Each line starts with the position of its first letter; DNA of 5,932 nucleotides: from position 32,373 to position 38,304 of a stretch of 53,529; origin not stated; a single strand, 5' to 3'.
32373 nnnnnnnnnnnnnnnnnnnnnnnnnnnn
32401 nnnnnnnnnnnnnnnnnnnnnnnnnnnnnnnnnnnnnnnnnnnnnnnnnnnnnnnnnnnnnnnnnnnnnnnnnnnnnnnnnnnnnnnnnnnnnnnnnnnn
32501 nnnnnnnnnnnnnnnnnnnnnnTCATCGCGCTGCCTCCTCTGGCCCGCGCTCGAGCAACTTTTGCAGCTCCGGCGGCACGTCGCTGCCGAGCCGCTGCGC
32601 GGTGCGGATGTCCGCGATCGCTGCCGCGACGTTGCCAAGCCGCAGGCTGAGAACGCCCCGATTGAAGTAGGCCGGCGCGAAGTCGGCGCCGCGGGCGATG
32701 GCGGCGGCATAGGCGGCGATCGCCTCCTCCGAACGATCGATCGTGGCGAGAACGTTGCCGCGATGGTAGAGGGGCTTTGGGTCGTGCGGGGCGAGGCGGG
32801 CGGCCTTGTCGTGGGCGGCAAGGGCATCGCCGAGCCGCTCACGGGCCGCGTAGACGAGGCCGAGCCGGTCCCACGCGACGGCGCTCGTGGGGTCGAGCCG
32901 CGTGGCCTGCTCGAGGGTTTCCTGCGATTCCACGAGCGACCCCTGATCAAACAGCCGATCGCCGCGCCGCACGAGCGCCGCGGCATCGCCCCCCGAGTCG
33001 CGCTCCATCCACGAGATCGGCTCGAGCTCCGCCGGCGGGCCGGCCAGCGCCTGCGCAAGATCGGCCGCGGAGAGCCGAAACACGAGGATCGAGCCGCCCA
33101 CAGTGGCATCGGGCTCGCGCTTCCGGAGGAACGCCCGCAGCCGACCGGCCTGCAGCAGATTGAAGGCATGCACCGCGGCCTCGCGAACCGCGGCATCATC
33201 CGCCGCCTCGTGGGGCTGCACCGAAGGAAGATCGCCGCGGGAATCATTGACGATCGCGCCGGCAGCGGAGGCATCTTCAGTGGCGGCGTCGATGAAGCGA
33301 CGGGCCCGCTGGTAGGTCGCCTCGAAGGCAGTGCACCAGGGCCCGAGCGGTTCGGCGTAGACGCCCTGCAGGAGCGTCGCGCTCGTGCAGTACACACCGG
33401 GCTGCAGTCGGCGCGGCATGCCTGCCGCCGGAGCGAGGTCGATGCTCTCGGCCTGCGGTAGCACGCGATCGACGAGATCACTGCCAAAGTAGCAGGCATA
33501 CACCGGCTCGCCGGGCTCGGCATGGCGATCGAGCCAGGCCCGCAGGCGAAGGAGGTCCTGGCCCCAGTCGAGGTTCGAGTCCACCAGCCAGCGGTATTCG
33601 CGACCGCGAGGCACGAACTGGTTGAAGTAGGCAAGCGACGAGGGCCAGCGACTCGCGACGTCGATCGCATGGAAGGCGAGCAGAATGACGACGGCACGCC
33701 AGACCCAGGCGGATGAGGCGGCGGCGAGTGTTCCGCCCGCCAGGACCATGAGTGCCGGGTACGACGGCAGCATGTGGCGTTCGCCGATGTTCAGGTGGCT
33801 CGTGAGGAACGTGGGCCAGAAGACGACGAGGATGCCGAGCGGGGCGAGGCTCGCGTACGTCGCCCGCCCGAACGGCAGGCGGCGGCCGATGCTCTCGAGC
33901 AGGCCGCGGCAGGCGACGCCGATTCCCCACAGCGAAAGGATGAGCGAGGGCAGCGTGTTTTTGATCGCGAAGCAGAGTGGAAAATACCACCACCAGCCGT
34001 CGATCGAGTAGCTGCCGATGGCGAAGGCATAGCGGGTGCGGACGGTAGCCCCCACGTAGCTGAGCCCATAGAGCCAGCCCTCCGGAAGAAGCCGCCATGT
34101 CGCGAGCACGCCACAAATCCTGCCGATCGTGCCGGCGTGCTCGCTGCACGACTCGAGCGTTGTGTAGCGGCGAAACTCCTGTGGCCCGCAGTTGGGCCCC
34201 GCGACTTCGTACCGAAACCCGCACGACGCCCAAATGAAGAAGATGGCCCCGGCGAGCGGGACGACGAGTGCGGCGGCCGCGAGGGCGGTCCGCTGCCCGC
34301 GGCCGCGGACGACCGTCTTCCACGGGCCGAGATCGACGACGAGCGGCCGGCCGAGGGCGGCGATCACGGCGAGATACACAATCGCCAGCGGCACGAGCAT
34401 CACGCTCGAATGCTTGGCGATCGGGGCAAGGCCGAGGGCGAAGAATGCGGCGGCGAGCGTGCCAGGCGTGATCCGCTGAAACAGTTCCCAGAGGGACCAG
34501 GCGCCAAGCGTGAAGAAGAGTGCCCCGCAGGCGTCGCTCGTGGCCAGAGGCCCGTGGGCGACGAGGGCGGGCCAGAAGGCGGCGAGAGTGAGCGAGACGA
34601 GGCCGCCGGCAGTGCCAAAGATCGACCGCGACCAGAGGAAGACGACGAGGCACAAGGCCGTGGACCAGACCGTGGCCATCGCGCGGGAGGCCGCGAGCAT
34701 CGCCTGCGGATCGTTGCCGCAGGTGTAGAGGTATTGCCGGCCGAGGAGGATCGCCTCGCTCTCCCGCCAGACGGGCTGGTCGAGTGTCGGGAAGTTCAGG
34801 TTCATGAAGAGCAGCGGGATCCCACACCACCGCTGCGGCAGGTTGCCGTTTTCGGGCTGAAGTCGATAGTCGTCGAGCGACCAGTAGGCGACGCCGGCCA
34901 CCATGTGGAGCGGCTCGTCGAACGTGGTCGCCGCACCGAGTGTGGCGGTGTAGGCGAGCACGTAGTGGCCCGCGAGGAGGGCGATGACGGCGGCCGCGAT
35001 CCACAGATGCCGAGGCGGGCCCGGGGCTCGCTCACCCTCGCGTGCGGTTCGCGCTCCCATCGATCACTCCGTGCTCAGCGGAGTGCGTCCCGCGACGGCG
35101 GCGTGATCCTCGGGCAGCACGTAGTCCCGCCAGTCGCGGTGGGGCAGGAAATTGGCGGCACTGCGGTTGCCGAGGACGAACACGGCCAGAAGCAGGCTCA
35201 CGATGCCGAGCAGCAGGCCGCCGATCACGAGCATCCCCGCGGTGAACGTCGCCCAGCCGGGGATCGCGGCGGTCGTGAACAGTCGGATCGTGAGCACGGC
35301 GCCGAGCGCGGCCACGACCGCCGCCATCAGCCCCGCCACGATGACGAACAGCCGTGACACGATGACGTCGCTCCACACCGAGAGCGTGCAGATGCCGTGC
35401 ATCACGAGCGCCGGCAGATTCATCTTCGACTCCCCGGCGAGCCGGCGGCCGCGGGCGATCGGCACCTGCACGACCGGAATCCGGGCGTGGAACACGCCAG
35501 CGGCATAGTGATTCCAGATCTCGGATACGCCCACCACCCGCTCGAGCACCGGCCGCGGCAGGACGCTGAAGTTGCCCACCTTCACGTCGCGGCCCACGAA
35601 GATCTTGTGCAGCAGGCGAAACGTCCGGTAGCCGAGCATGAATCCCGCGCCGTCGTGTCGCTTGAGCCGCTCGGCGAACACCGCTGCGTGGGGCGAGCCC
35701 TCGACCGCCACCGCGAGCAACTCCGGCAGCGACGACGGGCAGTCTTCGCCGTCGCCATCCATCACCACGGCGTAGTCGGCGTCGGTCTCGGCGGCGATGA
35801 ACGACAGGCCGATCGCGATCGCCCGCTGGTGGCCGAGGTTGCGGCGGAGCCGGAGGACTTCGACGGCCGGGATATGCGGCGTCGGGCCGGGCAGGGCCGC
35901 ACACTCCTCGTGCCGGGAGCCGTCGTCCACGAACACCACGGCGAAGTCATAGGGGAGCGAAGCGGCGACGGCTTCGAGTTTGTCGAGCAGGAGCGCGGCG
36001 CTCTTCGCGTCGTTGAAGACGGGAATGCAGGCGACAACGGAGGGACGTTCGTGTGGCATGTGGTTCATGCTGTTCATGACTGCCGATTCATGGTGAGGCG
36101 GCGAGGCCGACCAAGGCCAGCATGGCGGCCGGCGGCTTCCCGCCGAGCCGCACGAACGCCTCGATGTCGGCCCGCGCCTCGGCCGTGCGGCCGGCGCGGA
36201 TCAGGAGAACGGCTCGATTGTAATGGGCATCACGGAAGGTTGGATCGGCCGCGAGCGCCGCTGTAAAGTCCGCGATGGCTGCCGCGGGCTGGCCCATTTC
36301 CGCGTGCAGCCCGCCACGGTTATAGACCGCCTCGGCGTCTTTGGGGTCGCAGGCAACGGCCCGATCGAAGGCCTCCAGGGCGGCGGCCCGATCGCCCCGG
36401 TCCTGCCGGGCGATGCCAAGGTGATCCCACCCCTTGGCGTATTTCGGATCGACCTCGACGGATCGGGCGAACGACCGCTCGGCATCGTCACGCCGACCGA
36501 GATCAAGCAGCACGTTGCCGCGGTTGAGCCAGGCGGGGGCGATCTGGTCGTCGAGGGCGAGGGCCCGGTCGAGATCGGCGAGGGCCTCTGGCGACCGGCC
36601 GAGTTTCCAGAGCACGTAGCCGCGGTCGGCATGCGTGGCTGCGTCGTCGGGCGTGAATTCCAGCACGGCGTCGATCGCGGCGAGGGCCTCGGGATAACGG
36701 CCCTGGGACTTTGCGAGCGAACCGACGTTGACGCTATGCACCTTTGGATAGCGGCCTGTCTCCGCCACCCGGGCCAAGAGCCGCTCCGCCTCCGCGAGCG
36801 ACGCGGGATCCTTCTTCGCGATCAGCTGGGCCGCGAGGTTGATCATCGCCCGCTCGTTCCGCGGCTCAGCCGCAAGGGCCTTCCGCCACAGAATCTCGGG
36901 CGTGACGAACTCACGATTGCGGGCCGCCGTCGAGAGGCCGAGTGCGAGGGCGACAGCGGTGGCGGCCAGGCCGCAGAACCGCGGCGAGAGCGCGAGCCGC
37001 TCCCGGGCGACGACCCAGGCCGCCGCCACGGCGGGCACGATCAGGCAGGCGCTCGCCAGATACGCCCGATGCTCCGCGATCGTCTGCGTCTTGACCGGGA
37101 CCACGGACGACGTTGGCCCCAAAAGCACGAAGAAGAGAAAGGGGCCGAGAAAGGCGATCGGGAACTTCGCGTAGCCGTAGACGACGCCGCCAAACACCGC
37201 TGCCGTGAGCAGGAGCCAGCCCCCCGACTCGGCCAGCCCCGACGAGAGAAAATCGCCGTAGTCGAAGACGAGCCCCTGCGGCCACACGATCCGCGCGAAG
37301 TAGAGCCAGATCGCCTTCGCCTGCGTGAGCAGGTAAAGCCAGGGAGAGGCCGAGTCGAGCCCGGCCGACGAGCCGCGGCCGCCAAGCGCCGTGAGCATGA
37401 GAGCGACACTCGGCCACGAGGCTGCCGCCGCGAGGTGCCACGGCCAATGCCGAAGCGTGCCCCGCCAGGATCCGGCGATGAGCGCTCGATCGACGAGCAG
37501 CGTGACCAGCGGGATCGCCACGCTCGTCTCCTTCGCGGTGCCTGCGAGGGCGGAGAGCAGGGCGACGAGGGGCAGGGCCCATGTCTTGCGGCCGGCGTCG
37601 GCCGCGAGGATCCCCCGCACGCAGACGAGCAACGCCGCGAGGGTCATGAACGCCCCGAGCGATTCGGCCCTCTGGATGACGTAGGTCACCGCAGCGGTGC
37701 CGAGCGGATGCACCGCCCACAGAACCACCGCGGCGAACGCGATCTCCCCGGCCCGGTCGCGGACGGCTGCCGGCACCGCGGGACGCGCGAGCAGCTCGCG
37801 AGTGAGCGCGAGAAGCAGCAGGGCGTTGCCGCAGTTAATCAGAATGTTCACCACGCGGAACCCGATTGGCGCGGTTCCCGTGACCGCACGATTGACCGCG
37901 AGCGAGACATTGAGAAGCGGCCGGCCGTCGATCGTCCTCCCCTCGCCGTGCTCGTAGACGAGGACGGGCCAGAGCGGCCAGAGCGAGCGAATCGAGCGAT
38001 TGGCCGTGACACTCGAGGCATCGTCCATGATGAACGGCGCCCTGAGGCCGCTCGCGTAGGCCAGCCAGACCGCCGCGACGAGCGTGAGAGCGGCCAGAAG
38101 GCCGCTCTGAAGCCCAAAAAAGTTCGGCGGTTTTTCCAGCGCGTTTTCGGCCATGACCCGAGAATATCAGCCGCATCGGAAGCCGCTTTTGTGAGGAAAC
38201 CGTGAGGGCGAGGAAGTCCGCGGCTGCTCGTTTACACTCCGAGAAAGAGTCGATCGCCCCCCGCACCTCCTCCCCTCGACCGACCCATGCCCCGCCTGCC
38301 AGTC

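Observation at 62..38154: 38-kb island with about 14 GT-C-type polytopic membrane genes and two lipid-phosphate-sugar-synthase-like GT2s: candidate novel periplasmic glycosylation system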

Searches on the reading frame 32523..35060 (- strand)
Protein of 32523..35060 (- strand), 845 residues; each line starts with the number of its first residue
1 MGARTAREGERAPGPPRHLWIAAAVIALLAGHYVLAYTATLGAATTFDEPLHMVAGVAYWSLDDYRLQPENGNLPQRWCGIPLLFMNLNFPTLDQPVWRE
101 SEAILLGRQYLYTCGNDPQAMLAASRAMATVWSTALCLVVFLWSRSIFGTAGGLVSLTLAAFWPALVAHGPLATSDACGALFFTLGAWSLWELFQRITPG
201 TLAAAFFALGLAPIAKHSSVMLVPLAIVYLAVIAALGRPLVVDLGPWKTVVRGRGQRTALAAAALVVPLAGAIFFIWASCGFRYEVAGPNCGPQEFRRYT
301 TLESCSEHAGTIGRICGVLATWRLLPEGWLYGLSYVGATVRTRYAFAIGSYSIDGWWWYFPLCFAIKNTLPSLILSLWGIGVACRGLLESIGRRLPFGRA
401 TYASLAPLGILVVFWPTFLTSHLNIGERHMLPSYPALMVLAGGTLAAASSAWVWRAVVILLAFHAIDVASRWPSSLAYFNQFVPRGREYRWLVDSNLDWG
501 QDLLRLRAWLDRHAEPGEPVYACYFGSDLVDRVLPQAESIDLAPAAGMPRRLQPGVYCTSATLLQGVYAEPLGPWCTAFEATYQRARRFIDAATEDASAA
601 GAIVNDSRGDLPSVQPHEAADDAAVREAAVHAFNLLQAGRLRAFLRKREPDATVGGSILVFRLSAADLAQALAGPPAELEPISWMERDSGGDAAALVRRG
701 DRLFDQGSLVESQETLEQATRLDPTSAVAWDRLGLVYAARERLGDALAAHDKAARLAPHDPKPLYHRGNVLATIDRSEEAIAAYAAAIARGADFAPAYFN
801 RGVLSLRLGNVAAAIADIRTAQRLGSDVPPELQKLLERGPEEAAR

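Call 9: search_protein_families(library=pfam, proteins=[window:32523-35060:-], max_evalue=0.01)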
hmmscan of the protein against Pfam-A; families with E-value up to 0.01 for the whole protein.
window:32523-35060:- (845 aa): 10 families
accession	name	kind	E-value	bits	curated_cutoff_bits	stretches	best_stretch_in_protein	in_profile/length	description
PF07719.23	TPR_2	-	1.6e-13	50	27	0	795-824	1-30/34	Tetratricopeptide repeat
PF13414.12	TPR_11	-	3.5e-13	49.4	26.8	1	700-738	1-39/42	TPR repeat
PF00515.34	TPR_1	-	5e-11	42.4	27.8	0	795-824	1-30/34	Tetratricopeptide repeat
PF13431.12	TPR_17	-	8.6e-10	38.6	24.4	0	716-747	2-33/34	Tetratricopeptide repeat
PF13181.12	TPR_8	-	2.1e-09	37.2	25.7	0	795-823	1-29/34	Tetratricopeptide repeat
PF13432.12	TPR_16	-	2.4e-09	37.9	32.7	2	768-827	4-63/65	Tetratricopeptide repeat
PF13231.12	PMT_2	-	4.1e-07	30.8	26.1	1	126-242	25-139/160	Dolichyl-phosphate-mannose-protein mannosyltransferase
PF13371.12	TPR_9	-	8.7e-07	29.3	35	1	735-790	3-58/73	Tetratricopeptide repeat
PF13424.12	TPR_12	-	0.003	18.2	30.1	0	727-789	3-73/77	Tetratricopeptide repeat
PF09976.15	TPR_21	-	0.0051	17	25.5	1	704-811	87-191/193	Tetratricopeptide repeat-like domain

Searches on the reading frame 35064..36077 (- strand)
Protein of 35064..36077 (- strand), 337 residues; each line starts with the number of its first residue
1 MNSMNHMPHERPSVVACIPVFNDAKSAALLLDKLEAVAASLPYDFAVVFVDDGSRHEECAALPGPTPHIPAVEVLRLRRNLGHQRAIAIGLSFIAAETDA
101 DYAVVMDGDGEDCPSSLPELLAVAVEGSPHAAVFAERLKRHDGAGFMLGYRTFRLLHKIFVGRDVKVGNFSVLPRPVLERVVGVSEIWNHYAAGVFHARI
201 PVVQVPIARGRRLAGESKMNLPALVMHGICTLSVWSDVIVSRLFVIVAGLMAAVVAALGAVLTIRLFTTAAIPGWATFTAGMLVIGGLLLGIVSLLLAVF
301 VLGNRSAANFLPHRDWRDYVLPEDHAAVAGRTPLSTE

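Call 10: search_protein_families(library=pfam, proteins=[window:35064-36077:-], max_evalue=0.01)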
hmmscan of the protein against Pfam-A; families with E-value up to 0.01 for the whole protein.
window:35064-36077:- (337 aa): 1 family
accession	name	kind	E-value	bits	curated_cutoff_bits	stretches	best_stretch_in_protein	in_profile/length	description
PF00535.33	Glycos_transf_2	-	3e-12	47.2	23.3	1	17-158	3-144/168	Glycosyl transferase family 2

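Call 32: search_solved_structures(query=window:35064-36077:-, max_evalue=0.001)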
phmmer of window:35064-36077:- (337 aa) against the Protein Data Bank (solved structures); distinct sequences matched with E-value up to 0.001: 7.
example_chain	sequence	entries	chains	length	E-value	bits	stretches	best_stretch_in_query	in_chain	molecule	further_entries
9hwj_A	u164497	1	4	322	2.1e-10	43.8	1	13-282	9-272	Undecaprenyl-phosphate 4-deoxy-4-formamido-L-arabinose transferase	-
9bhc_C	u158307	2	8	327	4.3e-10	42.8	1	14-286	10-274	Undecaprenyl-phosphate 4-deoxy-4-formamido-L-arabinose transferase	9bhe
8vxh_A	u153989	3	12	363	5.4e-10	42.5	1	11-286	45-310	Undecaprenyl-phosphate 4-deoxy-4-formamido-L-arabinose transferase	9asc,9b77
5ekp_C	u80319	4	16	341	1.7e-09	40.8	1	16-290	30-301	Uncharacterized glycosyltransferase sll0501 | Glycosyltransferase sll0501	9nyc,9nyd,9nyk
9nye_A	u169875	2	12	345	1.8e-09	40.8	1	16-290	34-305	Glycosyltransferase sll0501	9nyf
5eke_A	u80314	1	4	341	2.1e-09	40.6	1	16-290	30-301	Uncharacterized glycosyltransferase sll0501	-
5mlz_A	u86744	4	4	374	8.3e-05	25.4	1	13-250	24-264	Dolichol monophosphate mannose synthase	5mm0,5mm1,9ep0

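Call 69: search_protein_families(library=ncbifam, proteins=[window:35064-36077:-], max_evalue=0.001)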
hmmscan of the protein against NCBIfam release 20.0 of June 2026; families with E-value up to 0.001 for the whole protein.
window:35064-36077:- (337 aa): 4 families
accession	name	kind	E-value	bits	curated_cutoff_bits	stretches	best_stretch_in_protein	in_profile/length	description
NF007986.1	PRK10714.1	equivalog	2.8e-12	46.3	529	1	14-278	8-266/316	undecaprenyl-phosphate 4-deoxy-4-formamido-L-arabinose transferase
NF047588.1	GlcsyltransPgfSStrep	equivalog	6.2e-12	45.4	500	1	17-292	6-279/308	glycosyltransferase PgfS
TIGR03937.1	PgaC_IcaA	equivalog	2.6e-05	23.4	422.3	1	9-109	42-135/407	poly-beta-1,6-N-acetyl-D-glucosamine synthase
NF058614.1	PPMAGASynPpgS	equivalog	0.00013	21.4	370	1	17-113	5-90/226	polyprenyl-phospho-N-acetylgalactosaminyl synthase PpgS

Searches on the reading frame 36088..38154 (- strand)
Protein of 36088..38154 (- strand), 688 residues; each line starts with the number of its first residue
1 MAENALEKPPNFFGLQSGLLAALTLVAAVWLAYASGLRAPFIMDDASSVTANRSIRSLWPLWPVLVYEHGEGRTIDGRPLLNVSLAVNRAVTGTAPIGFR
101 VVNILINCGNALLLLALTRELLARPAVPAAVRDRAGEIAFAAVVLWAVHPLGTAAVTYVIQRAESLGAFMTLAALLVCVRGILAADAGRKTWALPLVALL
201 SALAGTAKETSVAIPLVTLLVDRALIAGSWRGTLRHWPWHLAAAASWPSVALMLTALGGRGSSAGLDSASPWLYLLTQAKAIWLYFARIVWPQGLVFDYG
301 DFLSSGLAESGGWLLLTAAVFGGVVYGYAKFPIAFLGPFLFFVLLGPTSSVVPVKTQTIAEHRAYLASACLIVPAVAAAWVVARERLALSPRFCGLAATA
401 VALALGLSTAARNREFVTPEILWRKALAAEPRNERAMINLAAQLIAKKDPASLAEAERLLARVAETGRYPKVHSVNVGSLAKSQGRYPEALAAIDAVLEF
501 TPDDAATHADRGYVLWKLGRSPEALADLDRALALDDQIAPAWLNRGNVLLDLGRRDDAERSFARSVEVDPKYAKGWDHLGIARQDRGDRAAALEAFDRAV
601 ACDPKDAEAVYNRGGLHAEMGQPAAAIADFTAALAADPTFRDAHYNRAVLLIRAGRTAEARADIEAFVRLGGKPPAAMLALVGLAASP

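Call 10: search_protein_families(library=pfam, proteins=[window:36088-38154:-], max_evalue=0.01)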
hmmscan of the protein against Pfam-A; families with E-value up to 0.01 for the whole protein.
window:36088-38154:- (688 aa): 18 families
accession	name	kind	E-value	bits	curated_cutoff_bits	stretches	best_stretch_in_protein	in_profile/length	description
PF07719.23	TPR_2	-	3.5e-31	105.1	27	4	539-572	1-34/34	Tetratricopeptide repeat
PF00515.34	TPR_1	-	4.1e-29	99.6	27.8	3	539-572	1-34/34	Tetratricopeptide repeat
PF13431.12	TPR_17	-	2.8e-25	86.9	24.4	2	595-627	1-33/34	Tetratricopeptide repeat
PF13414.12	TPR_11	-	2.9e-22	78.5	26.8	4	483-519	6-42/42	TPR repeat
PF13432.12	TPR_16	-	8.2e-22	77.8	32.7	4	579-638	3-62/65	Tetratricopeptide repeat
PF13371.12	TPR_9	-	1.3e-19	70.4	35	2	585-644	7-66/73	Tetratricopeptide repeat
PF13181.12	TPR_8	-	1.5e-19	68.8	25.7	1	539-572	1-34/34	Tetratricopeptide repeat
PF14559.12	TPR_19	-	2.6e-17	63.3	25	3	619-662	3-46/68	Tetratricopeptide repeat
PF13424.12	TPR_12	-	1.3e-14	54.5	30.1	2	475-535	7-75/77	Tetratricopeptide repeat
PF13428.12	TPR_14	-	7.8e-14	51.3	23.5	2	575-613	3-41/44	Tetratricopeptide repeat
PF23914.1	TPR_CcmH_CycH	-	2.8e-10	40.7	42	1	424-504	74-154/158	Cytochrome c-type biogenesis protein H TPR domain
PF13176.12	TPR_7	-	1.6e-05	25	27.9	0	541-569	1-31/36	Tetratricopeptide repeat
PF13174.12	TPR_6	-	1.8e-05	25.5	26.3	0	642-668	1-27/33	Tetratricopeptide repeat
PF13374.12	TPR_10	-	2e-05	24.9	27.5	0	544-567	7-30/42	Tetratricopeptide repeat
PF12895.13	ANAPC3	-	7.6e-05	23.4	27.2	0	591-662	7-77/82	Anaphase-promoting complex, cyclosome, subunit 3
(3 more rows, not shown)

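Call 12: search_protein_families(library=ncbifam, proteins=[window:36088-38154:-], max_evalue=0.1)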
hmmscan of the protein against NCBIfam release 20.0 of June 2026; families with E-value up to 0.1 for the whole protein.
window:36088-38154:- (688 aa): 21 families
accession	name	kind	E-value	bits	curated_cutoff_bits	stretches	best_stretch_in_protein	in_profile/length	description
TIGR02917.1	PEP_TPR_lipo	equivalog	1.1e-19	69.9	312.2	2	537-669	123-255/899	XrtA/PEP-CTERM system TPR-repeat protein PrsT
TIGR02521.1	type_IV_pilW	equivalog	7e-17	61.7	154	2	553-684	45-178/234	type IV pilus biogenesis/stability protein PilW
NF040959.1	MamA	equivalog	7.7e-16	58.1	200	2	476-600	76-200/204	magnetosome protein MamA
NF008391.2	PRK11189.1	equivalog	1.4e-15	57.6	250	3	535-614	61-140/297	lipoprotein NlpI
NF033762.1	social_mot_Tgl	equivalog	5e-15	55.5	225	1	476-664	36-227/252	social motility TPR repeat lipoprotein Tgl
TIGR02552.1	LcrH_SycD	equivalog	2.6e-13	49.9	104.8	2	553-635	32-114/136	SycD/LcrH family type III secretion system chaperone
NF033920.0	C39_PA2778_fam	equivalog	3.4e-13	49.6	150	2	540-603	191-254/255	PA2778 family cysteine peptidase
TIGR00990.1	3a0801s09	subfamily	6.9e-13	48.1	757.25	2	564-663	356-455/615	mitochondrial import receptor subunit TOM70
NF033758.1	gliding_GltE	equivalog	3.2e-12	46.1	225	2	596-661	75-140/411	adventurous gliding motility TPR repeat lipoprotein GltE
TIGR03939.1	PGA_TPR_OMP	equivalog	9.8e-11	40.6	366.65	2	407-546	92-229/800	poly-beta-1,6 N-acetyl-D-glucosamine export porin PgaA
NF052415.1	T3SS_chap_SctY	equivalog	6.4e-10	39.5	70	2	484-566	19-104/106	type III secretion apparatus assembly chaperone SctY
NF047558.1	TPR_END_plus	domain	1.7e-09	37.5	32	1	609-642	1-34/56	TPR end-of-group domain-containing protein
NF047507.1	TPR_BatC_Lepto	exception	5.2e-07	29.4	175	1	475-574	28-131/214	TPR repeat-containing protein BatC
NF008520.0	PRK11447.1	equivalog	5.4e-07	27.8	858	2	422-537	220-335/1157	cellulose synthase complex outer membrane protein BcsC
NF002725.1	PRK02603.1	equivalog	8.7e-07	29.1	143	1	579-664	41-129/173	photosystem I assembly protein Ycf3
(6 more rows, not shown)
